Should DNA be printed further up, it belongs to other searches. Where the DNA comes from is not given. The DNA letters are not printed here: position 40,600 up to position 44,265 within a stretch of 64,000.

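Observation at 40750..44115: OSCA/CSC1-type channel with an extra Cys-rich extracellular N-terminal domain of about 300 aa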

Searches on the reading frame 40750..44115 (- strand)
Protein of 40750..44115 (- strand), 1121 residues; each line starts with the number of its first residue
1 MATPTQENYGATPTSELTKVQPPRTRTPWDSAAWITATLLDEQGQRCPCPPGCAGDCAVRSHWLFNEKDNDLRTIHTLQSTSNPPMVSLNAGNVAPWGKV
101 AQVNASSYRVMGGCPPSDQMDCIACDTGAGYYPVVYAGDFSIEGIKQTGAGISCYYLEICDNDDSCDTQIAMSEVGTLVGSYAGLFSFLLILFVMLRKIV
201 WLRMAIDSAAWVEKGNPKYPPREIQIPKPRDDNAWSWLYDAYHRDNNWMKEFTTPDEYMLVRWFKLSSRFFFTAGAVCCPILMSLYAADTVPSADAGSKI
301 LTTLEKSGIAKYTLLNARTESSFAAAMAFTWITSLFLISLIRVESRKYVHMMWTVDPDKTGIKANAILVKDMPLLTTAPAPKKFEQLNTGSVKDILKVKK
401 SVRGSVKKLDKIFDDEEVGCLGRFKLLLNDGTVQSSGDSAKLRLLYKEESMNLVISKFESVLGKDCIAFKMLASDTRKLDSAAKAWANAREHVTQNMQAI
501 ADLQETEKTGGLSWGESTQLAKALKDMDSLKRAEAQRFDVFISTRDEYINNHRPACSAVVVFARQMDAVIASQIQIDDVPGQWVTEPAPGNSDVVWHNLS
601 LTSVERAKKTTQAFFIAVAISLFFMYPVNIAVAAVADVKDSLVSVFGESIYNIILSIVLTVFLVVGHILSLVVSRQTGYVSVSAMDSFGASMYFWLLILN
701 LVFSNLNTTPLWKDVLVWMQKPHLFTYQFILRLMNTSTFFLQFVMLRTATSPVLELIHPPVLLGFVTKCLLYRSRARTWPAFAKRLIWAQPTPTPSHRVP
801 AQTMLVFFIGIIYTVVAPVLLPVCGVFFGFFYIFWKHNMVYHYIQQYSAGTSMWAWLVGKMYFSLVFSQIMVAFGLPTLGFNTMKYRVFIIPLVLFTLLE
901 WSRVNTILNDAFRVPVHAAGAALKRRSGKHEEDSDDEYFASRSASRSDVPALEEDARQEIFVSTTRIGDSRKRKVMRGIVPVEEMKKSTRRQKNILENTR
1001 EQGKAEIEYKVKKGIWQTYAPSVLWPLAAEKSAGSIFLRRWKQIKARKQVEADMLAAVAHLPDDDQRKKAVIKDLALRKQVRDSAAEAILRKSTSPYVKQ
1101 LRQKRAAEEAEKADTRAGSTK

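Call 3: search_protein_families(library=pfam, proteins=[window:40750-44115:-], max_evalue=0.1)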
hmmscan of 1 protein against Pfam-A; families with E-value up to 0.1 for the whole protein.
window:40750-44115:- (1121 aa): 4 families
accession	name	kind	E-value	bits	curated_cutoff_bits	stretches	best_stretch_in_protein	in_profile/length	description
PF02714.20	RSN1_7TM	-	1.5e-20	74.2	28.7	1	648-872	51-270/274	Calcium-dependent channel, 7TM region, putative phosphate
PF13967.11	RSN1_TM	-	1.1e-12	48.3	27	1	178-341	5-153/156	Late exocytosis, associated with Golgi transport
PF14703.12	PHM7_cyt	-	1.8e-05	25.5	27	1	474-598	42-174/174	Cytosolic domain of 10TM putative phosphate transporter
PF03303.18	WTF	-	0.047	13.9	25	0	589-664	61-138/224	WTF protein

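Call 5: find_homologous_proteins(query=window:40750-44115:-)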
Query window:40750-44115:- (1121 aa): 11 proteins with E <= 0.001 among 8000 candidates.
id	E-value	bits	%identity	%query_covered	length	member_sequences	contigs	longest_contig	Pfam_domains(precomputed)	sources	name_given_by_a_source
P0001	0.0e+0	2549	99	100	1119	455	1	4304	PF13967.12,PF02714.21,PF14703.13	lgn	-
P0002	0.0e+0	1745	68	98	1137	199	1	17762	PF13967.12,PF02714.21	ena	-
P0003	0.0e+0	1744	67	98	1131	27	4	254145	PF13967.12,PF02714.21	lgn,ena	-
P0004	0.0e+0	1717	66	99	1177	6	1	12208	PF13967.12,PF02714.21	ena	-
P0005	0.0e+0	1687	66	98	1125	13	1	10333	PF13967.12,PF02714.21,PF14703.13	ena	-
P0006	0.0e+0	1671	65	99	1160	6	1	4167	PF13967.12,PF02714.21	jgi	-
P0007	0.0e+0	1611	64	97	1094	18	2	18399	PF13967.12,PF02714.21,PF14703.13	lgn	-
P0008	0.0e+0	1609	63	97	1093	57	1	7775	PF13967.12,PF02714.21,PF14703.13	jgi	-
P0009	0.0e+0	1487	58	98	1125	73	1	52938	PF13967.12,PF02714.21,PF14703.13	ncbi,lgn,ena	-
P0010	0.0e+0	1483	57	98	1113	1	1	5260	PF13967.12,PF02714.21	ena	-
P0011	0.0e+0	1466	57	99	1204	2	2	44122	PF13967.12,PF02714.21,PF14703.13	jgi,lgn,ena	-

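Call 9: list_cluster_members(proteins=[P0009, P0011, P0003, P0007, P0001])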
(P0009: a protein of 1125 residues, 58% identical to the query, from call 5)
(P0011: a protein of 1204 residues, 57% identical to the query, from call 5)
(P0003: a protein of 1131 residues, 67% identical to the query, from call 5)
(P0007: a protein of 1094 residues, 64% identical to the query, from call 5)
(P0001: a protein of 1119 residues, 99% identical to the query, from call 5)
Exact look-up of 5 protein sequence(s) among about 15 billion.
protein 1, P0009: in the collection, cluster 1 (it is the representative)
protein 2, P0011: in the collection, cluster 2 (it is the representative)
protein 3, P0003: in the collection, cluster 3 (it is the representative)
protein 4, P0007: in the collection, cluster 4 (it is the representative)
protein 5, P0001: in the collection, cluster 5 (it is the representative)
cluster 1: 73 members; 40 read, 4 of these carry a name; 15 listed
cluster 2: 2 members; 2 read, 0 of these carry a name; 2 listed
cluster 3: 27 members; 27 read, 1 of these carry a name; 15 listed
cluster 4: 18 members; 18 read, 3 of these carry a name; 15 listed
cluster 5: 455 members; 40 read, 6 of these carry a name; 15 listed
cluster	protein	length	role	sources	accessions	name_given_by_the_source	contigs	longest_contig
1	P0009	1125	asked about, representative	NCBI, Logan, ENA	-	-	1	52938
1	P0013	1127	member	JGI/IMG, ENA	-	hypothetical protein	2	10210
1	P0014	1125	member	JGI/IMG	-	hypothetical protein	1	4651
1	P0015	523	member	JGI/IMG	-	hypothetical protein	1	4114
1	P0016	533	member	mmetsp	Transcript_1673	Transcript_1673/g.5362 ORF Transcript_1673/g.5362 Transcript_1673/m.5362 type:complete ...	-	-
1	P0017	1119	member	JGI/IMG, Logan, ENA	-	-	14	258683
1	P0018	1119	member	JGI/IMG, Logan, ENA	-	-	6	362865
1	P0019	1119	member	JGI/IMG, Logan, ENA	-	-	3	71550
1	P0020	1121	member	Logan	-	-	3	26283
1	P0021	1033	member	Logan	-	-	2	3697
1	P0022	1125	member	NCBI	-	-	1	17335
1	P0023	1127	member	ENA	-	-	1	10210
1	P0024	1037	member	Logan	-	-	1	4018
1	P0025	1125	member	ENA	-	-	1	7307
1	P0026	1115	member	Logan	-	-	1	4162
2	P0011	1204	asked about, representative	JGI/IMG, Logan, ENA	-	-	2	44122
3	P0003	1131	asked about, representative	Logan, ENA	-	-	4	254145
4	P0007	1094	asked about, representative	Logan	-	-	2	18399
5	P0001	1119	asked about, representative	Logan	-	-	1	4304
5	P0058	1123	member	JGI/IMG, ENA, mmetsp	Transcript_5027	hypothetical protein | Transcript_5027/g.19330 ORF Transcript_5027/g.19330 Transcript_5027/m.19330 type:complete ...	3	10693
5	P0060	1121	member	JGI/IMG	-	hypothetical protein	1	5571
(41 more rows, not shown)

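Call 11: find_encoding_contigs(protein=P0009, flank=4000, max_places=3)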
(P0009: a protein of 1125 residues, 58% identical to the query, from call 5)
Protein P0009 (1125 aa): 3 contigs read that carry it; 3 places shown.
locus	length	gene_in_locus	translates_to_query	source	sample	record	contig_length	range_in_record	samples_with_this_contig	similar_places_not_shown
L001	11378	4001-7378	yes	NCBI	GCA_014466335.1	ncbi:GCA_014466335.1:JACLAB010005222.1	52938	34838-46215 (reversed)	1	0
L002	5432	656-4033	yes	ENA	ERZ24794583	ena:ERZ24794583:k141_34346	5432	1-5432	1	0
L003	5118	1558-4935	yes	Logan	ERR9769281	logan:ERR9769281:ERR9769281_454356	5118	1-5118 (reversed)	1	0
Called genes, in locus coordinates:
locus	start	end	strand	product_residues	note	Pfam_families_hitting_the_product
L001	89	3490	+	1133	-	PF00575:S1, PF00270:DEAD (weak), PF13401:AAA_22, PF00271:Helicase_C, PF04408:WHD_HA2, PF21010:HA2_C, PF07717:OB_NTP_bind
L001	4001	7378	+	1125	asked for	PF13967:RSN1_TM, PF14703:PHM7_cyt (weak), PF02714:RSN1_7TM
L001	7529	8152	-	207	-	-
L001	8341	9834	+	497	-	-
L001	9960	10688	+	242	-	PF01138:RNase_PH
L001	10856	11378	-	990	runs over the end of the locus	-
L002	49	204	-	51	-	-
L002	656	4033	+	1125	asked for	PF13967:RSN1_TM, PF14703:PHM7_cyt (weak), PF02714:RSN1_7TM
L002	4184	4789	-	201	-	-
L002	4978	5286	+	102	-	-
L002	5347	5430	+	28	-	?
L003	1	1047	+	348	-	?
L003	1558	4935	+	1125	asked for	PF13967:RSN1_TM, PF14703:PHM7_cyt (weak), PF02714:RSN1_7TM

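Call 12: find_encoding_contigs(protein=window:40750-44115:-, flank=3000, max_places=3)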
Protein window:40750-44115:- (1121 aa): 2 contigs read that carry it; 2 places shown.
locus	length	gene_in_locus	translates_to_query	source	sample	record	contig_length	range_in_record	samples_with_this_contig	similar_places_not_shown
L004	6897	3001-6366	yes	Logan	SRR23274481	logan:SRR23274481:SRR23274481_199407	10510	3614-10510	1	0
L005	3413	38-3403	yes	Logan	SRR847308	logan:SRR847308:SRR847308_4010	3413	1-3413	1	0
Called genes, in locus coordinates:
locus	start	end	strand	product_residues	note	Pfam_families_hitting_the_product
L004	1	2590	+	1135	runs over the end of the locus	PF00575:S1, PF00270:DEAD (weak), PF13401:AAA_22, PF00271:Helicase_C, PF04408:WHD_HA2, PF21010:HA2_C, PF07717:OB_NTP_bind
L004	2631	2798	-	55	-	-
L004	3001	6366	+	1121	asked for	PF13967:RSN1_TM, PF14703:PHM7_cyt (faint), PF02714:RSN1_7TM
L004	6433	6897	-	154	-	?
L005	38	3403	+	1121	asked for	PF13967:RSN1_TM, PF14703:PHM7_cyt (faint), PF02714:RSN1_7TM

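Call 20: search_solved_structures(query=window:40750-44115:-, max_evalue=0.01, show_alignments=2)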
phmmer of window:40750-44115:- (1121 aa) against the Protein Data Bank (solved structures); distinct sequences matched with E-value up to 0.01: 16.
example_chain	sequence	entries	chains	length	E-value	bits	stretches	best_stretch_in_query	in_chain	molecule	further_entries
6oce_A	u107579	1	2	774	3.1e-26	94.8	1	550-902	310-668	stress-gated cation channel 1.2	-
6ijz_A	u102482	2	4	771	4e-19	71.2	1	537-876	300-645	Calcium permeable stress-gated cation channel 1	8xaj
8xs5_A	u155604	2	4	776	4.1e-19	71.2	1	537-876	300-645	Calcium permeable stress-gated cation channel 1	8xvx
8xs4_A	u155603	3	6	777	4.1e-19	71.2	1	537-876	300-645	Calcium permeable stress-gated cation channel 1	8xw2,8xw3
8xng_A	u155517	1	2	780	4.2e-19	71.2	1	537-876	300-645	Calcium permeable stress-gated cation channel 1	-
6mgv_A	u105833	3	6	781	4.2e-19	71.2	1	537-876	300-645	Calcium permeable stress-gated cation channel 1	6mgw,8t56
6jpf_A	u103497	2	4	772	8e-19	70.2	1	543-878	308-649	Protein OSCA1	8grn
8xw1_A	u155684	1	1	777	3.5e-18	68.1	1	537-876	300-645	Calcium permeable stress-gated cation channel 1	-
8ymm_A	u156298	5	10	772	7.8e-18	67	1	543-878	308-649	Protein OSCA1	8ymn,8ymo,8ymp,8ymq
8xvy_B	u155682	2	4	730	5.3e-14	54.3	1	544-899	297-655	CSC1-like protein ERD4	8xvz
5z1f_A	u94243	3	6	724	5.5e-14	54.2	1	544-899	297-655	CSC1-like protein ERD4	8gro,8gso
8xw0_B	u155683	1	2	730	5.6e-14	54.2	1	544-899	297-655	CSC1-like protein ERD4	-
8xry_A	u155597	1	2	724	1.1e-13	53.3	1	544-899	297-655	CSC1-like protein ERD4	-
8xs0_A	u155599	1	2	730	1.1e-13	53.3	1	544-899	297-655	CSC1-like protein ERD4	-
8u53_A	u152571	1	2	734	5.9e-13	50.8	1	555-899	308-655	CSC1-like protein ERD4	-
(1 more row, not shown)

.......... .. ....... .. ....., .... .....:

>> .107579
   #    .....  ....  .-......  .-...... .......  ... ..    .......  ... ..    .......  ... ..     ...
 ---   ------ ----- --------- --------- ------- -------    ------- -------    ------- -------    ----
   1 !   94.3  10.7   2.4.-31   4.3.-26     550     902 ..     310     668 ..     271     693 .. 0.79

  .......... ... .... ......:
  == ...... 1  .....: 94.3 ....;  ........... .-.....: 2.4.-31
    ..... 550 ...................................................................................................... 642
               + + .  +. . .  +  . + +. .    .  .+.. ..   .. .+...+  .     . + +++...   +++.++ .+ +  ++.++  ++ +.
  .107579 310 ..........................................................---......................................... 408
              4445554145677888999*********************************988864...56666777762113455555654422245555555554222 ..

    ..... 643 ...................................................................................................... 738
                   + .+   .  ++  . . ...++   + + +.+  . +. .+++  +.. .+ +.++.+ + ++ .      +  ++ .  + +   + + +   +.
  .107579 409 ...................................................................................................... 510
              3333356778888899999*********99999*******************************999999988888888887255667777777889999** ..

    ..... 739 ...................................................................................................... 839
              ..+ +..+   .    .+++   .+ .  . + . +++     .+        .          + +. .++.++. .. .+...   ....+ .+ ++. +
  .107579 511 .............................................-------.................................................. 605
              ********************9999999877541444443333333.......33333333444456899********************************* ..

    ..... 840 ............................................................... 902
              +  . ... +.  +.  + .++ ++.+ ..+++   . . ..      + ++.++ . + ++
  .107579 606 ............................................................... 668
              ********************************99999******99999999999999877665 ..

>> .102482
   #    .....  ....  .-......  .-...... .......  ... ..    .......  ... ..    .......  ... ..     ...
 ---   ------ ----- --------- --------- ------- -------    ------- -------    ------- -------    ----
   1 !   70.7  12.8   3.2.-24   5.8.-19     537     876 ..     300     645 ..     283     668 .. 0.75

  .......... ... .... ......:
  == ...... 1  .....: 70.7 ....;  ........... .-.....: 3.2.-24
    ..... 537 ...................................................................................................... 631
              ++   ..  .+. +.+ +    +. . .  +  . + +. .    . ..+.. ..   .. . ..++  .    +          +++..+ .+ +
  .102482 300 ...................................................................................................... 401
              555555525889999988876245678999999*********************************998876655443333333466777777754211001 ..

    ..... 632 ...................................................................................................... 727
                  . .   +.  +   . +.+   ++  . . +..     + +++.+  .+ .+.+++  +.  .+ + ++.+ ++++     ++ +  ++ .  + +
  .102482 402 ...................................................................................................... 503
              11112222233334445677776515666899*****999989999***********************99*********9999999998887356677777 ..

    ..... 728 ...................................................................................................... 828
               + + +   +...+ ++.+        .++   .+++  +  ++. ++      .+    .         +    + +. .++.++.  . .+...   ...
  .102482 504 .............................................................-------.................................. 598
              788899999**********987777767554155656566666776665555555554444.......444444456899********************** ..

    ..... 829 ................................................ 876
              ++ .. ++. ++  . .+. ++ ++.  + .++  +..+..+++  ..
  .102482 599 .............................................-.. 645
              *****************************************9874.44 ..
